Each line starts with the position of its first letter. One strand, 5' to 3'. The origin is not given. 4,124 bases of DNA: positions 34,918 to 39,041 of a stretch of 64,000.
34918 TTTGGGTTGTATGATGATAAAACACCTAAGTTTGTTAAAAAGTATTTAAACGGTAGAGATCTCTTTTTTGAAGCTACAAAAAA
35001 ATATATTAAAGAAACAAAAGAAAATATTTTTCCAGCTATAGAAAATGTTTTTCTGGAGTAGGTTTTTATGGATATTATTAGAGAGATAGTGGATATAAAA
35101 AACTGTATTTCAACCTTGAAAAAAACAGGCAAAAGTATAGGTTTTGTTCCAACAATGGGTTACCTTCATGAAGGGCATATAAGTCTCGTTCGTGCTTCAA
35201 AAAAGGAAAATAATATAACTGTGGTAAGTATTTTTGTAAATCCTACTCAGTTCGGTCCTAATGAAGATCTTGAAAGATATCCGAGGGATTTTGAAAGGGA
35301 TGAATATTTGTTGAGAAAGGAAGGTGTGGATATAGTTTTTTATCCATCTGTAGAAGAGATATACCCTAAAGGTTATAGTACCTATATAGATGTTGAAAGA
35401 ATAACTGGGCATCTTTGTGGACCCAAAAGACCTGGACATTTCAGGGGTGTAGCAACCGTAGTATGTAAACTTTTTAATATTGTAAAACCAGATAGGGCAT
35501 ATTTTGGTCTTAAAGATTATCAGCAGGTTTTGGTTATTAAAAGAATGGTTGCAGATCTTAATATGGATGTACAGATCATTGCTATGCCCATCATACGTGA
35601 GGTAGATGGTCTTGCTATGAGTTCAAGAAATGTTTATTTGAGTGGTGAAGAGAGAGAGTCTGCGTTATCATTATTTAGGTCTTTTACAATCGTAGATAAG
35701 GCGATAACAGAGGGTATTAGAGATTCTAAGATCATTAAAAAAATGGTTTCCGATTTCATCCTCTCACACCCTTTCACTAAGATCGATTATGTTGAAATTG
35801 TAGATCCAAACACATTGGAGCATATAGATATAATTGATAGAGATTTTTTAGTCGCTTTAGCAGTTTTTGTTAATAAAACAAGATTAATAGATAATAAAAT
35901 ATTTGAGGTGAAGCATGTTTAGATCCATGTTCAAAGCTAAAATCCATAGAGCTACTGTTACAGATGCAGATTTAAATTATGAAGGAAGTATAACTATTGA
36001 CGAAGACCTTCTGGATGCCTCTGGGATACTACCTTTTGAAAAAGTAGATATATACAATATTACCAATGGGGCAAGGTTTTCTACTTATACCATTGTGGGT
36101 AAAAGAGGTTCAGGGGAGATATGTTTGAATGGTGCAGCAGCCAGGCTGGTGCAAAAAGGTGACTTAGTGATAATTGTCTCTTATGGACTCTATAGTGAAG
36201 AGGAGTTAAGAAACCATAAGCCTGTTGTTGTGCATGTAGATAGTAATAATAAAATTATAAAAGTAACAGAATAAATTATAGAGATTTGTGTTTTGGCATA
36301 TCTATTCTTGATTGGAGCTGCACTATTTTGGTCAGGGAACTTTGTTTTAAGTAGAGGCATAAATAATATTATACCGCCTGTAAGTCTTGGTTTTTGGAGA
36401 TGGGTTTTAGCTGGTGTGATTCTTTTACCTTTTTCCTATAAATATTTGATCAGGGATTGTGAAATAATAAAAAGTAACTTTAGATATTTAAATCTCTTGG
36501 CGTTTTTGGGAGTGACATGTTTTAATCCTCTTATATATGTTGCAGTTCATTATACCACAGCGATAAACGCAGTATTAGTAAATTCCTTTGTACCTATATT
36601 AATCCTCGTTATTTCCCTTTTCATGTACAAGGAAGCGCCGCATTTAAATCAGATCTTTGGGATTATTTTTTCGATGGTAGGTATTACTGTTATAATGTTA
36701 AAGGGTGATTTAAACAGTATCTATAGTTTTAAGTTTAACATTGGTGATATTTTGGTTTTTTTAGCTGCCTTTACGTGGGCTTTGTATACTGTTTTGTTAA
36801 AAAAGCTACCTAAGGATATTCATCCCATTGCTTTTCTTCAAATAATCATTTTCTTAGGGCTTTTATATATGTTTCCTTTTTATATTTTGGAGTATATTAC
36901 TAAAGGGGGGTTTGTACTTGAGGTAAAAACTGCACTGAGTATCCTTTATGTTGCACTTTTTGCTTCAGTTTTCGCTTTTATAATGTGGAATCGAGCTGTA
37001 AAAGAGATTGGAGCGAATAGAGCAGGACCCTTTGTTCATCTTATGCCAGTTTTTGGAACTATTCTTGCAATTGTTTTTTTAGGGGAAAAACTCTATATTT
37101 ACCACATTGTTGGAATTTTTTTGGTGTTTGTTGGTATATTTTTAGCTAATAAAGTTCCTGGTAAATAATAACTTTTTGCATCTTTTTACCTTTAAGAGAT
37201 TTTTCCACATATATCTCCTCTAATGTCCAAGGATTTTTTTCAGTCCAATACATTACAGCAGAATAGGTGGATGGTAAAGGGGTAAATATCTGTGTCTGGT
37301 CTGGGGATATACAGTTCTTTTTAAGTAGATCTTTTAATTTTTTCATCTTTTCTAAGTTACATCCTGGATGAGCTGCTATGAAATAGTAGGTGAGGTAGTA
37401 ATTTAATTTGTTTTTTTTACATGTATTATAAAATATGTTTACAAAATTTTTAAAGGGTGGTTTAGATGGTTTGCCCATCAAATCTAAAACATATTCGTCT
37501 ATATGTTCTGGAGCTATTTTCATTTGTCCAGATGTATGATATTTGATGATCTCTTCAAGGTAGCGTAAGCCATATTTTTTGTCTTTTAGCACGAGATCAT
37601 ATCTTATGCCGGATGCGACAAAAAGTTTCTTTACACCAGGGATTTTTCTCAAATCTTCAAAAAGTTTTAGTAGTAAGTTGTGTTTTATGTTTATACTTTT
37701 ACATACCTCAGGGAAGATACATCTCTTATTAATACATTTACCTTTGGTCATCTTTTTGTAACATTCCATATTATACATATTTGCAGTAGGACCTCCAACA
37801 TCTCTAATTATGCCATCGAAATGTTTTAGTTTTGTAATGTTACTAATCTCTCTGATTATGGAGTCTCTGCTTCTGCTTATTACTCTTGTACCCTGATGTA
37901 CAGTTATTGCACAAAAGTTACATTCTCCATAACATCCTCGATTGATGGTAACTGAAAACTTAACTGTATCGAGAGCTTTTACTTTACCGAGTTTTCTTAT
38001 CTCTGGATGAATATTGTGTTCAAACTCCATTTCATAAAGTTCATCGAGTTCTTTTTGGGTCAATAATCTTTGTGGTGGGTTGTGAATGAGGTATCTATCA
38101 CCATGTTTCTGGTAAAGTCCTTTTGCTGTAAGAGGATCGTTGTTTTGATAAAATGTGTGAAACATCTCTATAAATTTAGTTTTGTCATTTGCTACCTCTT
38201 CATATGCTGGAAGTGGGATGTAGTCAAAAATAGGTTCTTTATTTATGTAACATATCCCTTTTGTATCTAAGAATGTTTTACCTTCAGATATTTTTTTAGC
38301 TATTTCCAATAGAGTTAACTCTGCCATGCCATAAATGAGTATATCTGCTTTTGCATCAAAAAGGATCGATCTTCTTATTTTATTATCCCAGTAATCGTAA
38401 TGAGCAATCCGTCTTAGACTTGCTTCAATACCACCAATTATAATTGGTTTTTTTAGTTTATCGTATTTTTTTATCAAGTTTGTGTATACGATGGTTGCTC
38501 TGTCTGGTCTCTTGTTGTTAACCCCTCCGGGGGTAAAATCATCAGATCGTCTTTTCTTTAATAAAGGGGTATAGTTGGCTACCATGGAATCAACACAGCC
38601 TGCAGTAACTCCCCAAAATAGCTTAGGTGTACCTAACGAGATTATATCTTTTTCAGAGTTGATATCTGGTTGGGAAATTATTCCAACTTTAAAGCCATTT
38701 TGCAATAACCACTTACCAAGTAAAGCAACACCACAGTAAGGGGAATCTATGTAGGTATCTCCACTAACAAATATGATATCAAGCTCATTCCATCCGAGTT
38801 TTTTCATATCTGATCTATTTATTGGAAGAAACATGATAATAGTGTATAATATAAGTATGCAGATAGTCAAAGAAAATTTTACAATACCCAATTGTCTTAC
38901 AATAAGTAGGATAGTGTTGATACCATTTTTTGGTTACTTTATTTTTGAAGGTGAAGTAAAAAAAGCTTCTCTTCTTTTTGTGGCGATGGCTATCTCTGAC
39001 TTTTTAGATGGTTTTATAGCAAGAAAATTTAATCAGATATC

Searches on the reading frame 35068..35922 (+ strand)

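Call 7: search_protein_families(library=pfam, proteins=[window:35068-35922:+])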
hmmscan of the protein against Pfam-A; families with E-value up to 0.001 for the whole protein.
window:35068-35922:+ (284 aa): 1 family
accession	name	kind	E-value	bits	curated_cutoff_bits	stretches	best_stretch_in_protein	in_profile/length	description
PF02569.21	Pantoate_ligase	-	9.6e-109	363.1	20.7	1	3-277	2-267/268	Pantoate-beta-alanine ligase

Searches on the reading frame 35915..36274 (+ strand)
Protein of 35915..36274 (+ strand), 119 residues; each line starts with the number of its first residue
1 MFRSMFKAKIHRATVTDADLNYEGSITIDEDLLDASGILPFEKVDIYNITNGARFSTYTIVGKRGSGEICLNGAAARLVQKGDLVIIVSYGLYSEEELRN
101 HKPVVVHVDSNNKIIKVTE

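Call 7: search_protein_families(library=pfam, proteins=[window:35915-36274:+])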
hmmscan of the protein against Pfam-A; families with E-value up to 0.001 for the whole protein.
window:35915-36274:+ (119 aa): 1 family
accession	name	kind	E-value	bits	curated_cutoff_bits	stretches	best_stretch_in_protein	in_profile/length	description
PF02261.22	Asp_decarbox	-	1.1e-53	180.5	25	1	1-114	1-114/115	Aspartate decarboxylase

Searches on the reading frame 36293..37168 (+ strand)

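Call 7: search_protein_families(library=pfam, proteins=[window:36293-37168:+])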
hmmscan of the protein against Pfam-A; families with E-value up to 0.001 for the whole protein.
window:36293-37168:+ (291 aa): 1 family
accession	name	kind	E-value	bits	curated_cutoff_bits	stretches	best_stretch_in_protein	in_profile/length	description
PF00892.27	EamA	-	4.3e-51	173.2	28.2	2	150-285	2-133/135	EamA-like transporter family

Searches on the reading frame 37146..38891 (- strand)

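Call 7: search_protein_families(library=pfam, proteins=[window:37146-38891:-])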
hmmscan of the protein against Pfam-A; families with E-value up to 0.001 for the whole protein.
window:37146-38891:- (581 aa): 3 families
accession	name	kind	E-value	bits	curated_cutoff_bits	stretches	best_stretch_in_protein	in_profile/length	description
PF08497.15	Radical_SAM_N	-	1e-117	393.1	25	1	21-313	1-301/301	Radical SAM N-terminal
PF11842.13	DUF3362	-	2.2e-05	25.2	27.6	1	531-576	1-51/151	Domain of unknown function (DUF3362)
PF04055.27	Radical_SAM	-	4.8e-05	24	29.5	1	315-523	2-166/166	Radical SAM superfamily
